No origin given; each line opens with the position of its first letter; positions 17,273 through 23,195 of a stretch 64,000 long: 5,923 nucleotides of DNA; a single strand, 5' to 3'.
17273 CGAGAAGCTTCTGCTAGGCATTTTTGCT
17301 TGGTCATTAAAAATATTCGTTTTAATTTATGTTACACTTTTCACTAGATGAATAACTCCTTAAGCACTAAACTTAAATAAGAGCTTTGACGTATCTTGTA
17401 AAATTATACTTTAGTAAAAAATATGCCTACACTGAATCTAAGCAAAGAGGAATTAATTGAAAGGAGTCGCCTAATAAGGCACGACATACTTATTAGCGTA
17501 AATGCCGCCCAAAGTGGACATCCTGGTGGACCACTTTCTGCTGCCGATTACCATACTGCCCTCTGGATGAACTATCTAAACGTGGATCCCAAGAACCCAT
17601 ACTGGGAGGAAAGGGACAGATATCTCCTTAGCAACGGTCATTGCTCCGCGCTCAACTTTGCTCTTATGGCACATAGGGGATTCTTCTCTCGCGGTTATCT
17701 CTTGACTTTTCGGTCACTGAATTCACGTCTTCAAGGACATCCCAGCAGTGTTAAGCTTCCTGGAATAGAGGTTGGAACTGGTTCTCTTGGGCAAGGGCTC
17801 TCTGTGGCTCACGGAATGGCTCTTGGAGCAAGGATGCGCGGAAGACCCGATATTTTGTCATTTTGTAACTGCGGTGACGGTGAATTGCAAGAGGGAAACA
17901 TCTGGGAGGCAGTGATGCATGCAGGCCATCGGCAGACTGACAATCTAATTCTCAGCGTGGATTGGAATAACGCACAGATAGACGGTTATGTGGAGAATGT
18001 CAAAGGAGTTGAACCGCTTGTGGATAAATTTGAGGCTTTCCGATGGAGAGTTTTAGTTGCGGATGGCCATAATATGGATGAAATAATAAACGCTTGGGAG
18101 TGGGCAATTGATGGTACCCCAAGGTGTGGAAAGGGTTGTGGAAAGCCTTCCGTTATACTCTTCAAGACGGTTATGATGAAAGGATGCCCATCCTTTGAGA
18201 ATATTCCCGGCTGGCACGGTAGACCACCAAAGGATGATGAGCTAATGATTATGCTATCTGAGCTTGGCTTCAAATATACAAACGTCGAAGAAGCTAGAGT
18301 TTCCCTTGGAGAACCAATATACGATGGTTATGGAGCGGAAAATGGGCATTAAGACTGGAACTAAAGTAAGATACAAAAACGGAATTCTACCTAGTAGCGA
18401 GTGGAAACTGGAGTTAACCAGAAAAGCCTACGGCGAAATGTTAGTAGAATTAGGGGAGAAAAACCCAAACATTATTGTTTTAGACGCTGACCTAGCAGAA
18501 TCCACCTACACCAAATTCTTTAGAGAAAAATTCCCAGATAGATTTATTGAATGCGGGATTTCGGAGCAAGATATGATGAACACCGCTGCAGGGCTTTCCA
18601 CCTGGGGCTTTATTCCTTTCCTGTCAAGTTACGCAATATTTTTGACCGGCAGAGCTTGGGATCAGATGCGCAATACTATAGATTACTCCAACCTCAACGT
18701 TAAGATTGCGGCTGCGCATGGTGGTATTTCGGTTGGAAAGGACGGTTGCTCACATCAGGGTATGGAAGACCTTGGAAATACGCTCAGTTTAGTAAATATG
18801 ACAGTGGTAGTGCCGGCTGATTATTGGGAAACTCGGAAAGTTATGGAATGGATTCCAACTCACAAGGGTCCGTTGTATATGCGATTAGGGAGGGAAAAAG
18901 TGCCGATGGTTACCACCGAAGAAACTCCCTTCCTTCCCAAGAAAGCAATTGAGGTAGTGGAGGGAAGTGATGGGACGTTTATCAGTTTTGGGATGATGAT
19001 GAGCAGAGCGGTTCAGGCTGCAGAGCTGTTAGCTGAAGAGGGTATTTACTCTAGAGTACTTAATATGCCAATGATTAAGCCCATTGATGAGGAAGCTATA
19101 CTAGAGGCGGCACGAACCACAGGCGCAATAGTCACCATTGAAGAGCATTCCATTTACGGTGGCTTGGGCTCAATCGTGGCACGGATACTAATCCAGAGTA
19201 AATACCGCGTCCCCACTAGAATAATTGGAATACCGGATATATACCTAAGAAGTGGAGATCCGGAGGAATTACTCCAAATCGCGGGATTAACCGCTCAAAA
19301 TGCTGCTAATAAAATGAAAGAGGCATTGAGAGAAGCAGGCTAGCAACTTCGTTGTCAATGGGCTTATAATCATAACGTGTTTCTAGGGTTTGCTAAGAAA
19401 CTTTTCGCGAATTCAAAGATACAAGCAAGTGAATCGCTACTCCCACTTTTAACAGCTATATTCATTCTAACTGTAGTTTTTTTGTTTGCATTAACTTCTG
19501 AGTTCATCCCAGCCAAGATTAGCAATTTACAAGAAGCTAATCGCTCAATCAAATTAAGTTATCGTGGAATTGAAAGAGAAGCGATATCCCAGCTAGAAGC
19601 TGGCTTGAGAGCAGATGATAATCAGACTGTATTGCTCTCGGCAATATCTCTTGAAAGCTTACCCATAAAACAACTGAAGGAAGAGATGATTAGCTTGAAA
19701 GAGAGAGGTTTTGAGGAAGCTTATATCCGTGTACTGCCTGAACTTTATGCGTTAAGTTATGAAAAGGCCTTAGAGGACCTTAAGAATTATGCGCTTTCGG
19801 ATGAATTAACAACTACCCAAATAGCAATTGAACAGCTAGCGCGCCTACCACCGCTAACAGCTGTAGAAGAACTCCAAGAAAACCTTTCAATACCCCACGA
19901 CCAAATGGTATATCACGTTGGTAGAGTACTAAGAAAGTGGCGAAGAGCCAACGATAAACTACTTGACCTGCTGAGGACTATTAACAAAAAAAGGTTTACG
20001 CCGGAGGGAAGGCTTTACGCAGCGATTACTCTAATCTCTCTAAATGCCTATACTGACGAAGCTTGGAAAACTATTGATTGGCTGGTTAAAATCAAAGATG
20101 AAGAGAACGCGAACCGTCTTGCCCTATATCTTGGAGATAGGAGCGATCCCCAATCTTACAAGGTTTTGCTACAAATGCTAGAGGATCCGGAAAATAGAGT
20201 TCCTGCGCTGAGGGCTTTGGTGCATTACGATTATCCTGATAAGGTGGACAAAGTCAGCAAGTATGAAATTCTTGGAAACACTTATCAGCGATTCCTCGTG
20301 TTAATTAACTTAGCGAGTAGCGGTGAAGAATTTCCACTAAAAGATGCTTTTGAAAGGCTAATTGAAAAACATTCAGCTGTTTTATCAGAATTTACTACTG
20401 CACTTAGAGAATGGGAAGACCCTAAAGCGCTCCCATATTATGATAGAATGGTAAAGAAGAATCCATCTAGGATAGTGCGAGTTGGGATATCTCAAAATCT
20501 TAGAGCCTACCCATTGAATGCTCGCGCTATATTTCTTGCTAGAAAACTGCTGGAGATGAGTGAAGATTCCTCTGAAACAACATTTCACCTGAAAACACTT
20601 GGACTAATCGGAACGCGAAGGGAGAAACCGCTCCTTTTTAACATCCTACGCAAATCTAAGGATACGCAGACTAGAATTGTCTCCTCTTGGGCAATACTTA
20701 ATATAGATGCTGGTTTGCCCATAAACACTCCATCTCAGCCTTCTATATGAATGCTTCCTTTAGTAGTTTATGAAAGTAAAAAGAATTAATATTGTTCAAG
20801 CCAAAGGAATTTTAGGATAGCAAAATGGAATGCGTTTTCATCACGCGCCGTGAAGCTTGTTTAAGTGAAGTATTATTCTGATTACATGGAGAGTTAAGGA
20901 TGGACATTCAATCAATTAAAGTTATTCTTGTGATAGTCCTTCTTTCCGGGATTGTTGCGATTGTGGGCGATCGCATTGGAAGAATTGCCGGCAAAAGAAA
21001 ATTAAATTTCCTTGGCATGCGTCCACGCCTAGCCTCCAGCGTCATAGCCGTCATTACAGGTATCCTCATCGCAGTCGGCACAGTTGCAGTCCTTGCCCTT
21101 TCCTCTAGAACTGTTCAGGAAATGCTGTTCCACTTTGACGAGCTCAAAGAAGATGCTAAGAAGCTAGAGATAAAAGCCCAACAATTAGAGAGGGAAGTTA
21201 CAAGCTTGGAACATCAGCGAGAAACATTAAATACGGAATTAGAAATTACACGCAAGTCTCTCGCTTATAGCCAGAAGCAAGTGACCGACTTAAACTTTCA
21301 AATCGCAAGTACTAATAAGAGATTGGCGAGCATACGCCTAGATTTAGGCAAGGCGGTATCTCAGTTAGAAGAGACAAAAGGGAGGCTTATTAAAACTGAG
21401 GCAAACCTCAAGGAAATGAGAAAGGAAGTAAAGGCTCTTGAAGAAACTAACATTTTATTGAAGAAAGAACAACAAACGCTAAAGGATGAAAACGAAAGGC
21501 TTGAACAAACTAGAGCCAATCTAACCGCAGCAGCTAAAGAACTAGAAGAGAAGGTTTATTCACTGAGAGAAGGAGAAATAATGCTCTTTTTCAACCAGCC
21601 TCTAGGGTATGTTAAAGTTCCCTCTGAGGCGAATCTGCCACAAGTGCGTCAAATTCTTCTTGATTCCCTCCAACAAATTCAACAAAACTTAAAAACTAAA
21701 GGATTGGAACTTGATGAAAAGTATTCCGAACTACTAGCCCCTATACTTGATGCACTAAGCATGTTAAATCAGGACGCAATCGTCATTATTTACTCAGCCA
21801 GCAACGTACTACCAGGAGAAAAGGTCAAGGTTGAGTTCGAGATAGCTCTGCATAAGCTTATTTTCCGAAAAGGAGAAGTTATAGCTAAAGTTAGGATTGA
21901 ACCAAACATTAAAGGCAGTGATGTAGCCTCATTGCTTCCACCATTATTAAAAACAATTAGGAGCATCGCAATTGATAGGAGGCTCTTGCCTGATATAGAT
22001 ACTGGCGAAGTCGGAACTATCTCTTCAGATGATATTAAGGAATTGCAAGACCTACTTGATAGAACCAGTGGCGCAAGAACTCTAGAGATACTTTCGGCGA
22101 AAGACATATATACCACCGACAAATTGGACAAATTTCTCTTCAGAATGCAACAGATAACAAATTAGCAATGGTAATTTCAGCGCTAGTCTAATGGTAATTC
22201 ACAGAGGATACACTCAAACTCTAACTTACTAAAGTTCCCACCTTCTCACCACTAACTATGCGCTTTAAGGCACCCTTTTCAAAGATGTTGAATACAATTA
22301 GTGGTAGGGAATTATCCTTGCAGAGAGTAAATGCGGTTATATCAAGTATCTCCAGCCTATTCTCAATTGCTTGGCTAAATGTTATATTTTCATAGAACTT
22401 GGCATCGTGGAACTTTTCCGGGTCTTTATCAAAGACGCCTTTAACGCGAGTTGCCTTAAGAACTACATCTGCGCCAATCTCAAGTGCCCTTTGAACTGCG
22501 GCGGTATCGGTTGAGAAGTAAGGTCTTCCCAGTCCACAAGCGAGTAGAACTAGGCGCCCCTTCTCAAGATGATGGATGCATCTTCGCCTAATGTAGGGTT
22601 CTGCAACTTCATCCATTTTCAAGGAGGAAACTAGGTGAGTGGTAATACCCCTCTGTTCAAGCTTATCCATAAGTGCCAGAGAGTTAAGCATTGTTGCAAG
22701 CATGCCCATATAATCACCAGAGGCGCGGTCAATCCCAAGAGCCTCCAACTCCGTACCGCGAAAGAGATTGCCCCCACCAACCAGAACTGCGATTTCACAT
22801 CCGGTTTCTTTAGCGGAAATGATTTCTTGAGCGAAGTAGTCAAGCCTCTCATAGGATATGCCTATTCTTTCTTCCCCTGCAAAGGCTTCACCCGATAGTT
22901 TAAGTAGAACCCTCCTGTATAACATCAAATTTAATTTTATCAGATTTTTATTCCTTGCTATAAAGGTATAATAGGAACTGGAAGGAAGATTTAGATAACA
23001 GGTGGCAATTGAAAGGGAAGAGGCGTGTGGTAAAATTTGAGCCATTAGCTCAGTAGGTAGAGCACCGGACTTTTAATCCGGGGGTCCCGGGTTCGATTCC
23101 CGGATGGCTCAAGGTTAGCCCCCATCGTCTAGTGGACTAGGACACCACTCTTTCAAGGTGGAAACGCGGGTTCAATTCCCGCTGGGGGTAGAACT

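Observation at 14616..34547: Paralogous family of surface lipoproteins sharing an N-terminal dockerin-like double Ca-loop + Fn3 module, clustered with a di-heme cytochrome c peroxidase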

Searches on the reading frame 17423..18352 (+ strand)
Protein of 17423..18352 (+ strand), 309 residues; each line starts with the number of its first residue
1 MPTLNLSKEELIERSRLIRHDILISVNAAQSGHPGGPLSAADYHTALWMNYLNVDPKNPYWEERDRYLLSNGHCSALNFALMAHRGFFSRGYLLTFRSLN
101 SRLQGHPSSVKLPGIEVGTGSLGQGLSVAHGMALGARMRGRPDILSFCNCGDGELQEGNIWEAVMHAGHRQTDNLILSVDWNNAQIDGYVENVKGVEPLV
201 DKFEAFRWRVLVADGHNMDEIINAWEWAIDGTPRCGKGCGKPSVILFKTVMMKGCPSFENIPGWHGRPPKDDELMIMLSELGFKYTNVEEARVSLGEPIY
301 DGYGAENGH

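Call 13: search_protein_families(library=pfam, proteins=[window:17423-18352:+], max_evalue=0.001)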
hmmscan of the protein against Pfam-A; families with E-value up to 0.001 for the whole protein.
window:17423-18352:+ (309 aa): 2 families
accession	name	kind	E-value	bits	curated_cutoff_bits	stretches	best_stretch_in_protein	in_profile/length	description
PF00456.26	Transketolase_N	-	8.4e-55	186.5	22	1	10-285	4-279/334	Transketolase, thiamine diphosphate binding domain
PF13292.11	DXP_synthase_N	-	2.5e-06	27.4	21.2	1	5-189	12-178/274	1-deoxy-D-xylulose-5-phosphate synthase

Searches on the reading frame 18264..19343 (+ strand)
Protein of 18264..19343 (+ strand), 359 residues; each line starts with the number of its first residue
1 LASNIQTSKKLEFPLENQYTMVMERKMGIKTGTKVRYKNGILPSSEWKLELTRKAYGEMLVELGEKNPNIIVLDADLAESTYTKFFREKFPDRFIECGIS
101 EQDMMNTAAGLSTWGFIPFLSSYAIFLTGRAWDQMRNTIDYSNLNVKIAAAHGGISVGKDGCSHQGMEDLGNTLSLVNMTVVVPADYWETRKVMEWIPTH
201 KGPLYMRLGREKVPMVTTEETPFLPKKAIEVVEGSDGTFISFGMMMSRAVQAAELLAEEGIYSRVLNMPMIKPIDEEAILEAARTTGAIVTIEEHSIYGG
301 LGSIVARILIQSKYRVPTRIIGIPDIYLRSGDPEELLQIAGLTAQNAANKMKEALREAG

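Call 13: search_protein_families(library=pfam, proteins=[window:18264-19343:+], max_evalue=0.001)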
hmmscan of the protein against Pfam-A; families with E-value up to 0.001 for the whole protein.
window:18264-19343:+ (359 aa): 3 families
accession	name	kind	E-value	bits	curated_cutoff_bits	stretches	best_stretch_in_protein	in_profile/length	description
PF02779.29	Transket_pyr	-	2.8e-37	128.5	27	1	52-214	5-173/174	Transketolase, pyrimidine binding domain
PF02780.25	Transketolase_C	-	1.4e-28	99.8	25.9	1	227-345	2-122/124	Transketolase, C-terminal domain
PF22613.1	Transketolase_C_1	-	0.00083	20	27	0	234-276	11-53/113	Transketolase-like TK C-terminal domain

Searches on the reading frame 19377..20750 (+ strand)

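Call 13: search_protein_families(library=pfam, proteins=[window:19377-20750:+], max_evalue=0.001)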
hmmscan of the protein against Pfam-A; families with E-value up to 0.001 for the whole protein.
window:19377-20750:+ (457 aa): 1 family
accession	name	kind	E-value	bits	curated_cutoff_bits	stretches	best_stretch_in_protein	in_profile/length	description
PF13646.12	HEAT_2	-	1.4e-09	38.6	27.7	0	206-275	11-78/88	HEAT repeats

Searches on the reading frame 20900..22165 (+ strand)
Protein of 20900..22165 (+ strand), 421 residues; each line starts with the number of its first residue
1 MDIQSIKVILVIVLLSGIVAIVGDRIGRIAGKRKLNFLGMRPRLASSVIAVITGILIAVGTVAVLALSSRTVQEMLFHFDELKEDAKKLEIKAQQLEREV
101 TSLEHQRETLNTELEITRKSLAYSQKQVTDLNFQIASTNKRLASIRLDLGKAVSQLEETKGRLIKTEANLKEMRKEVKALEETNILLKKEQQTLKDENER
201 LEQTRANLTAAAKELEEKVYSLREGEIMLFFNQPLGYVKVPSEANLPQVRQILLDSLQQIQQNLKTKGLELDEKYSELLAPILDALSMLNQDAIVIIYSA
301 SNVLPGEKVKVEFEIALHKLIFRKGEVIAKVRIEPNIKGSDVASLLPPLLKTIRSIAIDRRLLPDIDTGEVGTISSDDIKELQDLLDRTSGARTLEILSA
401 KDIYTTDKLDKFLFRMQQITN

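Call 13: search_protein_families(library=pfam, proteins=[window:20900-22165:+], max_evalue=0.001)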
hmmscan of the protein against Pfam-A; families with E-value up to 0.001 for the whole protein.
window:20900-22165:+ (421 aa): 4 families
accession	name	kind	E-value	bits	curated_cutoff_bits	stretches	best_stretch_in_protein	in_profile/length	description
PF11283.13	DUF3084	-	4.8e-21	74.9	25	1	7-80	3-76/77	Protein of unknown function (DUF3084)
PF25526.1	LIP-1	-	2.9e-05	24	34.1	1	109-224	7-122/250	Liprin-alpha-like coiled coil domain 2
PF25566.1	RIMB1_N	-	0.00052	20.3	28.5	1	167-235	11-79/129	RIMB1-like, N-terminal domain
PF05911.16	FPP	-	0.00055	18.8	40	0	145-223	711-789/871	Filament-like plant protein, long coiled-coil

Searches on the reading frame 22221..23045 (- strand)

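Call 13: search_protein_families(library=pfam, proteins=[window:22221-23045:-], max_evalue=0.001)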
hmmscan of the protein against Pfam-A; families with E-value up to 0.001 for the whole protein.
window:22221-23045:- (274 aa): 1 family
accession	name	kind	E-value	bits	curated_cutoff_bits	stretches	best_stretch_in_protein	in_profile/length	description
PF00696.33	AA_kinase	-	3.3e-29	102.7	24.9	1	45-253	2-234/234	Amino acid kinase family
